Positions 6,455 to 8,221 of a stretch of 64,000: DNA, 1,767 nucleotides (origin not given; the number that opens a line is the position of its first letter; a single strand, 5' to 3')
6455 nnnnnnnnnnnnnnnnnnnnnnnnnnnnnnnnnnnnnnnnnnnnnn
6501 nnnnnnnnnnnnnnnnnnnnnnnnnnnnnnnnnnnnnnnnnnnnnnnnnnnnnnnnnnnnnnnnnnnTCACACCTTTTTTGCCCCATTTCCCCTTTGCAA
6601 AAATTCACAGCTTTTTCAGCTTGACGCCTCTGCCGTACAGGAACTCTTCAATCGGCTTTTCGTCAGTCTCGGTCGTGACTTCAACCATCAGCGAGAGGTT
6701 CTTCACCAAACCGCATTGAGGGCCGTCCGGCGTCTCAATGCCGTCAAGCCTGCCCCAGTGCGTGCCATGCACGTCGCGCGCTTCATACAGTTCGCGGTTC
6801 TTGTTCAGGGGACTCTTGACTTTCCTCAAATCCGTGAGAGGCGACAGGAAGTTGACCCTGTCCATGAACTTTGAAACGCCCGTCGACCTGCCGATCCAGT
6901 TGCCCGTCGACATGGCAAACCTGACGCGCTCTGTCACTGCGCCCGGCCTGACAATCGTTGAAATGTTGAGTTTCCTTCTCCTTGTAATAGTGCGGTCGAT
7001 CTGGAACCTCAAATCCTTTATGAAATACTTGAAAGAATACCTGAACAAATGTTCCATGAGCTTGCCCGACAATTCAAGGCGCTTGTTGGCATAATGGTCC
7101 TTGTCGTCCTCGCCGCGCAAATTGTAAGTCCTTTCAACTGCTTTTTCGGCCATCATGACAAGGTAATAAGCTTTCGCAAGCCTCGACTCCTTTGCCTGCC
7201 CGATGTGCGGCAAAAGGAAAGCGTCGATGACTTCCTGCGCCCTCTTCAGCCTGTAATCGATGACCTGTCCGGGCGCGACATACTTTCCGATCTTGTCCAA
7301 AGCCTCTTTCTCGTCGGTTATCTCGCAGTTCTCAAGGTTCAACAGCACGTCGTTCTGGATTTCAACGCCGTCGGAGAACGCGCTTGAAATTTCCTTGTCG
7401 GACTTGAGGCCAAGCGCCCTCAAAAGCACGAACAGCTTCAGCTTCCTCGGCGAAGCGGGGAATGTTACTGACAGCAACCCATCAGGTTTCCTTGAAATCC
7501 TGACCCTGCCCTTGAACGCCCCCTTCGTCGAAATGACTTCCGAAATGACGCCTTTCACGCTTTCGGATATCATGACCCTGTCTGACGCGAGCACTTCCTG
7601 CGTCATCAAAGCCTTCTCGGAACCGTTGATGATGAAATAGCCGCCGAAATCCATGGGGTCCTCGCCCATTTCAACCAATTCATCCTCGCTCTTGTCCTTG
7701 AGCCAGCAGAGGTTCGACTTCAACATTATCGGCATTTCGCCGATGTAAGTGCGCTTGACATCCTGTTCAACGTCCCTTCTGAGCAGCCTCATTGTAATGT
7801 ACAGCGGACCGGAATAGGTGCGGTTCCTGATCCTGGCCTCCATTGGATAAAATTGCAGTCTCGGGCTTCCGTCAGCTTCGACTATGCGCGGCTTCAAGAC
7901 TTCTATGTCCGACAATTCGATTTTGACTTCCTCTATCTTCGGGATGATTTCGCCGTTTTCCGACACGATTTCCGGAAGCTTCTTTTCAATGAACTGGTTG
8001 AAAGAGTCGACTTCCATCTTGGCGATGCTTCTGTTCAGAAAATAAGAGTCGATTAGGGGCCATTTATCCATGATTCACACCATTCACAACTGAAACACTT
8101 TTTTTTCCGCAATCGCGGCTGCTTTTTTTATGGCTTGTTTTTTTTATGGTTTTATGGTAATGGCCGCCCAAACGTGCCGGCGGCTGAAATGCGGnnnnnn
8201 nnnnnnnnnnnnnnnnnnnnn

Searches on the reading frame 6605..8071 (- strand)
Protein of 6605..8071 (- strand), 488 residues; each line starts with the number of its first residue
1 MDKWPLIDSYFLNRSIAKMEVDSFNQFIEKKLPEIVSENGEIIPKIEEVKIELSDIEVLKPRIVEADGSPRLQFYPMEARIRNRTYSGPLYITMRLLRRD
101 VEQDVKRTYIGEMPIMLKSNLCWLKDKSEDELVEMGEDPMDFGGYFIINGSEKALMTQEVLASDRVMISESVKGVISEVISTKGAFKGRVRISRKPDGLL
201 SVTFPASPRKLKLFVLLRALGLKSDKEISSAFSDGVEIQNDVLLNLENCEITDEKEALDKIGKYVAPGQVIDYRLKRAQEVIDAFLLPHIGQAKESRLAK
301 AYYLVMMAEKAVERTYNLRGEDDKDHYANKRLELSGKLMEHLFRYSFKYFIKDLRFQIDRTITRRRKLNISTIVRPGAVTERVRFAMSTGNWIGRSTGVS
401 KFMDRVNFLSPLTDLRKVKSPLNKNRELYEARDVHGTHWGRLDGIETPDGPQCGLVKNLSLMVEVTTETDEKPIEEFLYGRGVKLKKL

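Call 66: search_protein_families(library=pfam, proteins=[window:6605-8071:-], max_evalue=0.00001)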
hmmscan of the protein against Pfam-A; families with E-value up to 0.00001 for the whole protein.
window:6605-8071:- (488 aa): 3 families
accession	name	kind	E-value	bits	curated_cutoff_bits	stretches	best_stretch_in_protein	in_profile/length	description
PF04563.20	RNA_pol_Rpb2_1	-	5.8e-51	173.4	28.2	1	17-380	3-202/203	RNA polymerase beta subunit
PF04561.19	RNA_pol_Rpb2_2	-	2.4e-22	80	21.7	1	187-333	28-190/190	RNA polymerase Rpb2, domain 2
PF04565.21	RNA_pol_Rpb2_3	-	2.6e-21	76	21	1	402-465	2-68/68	RNA polymerase Rpb2, domain 3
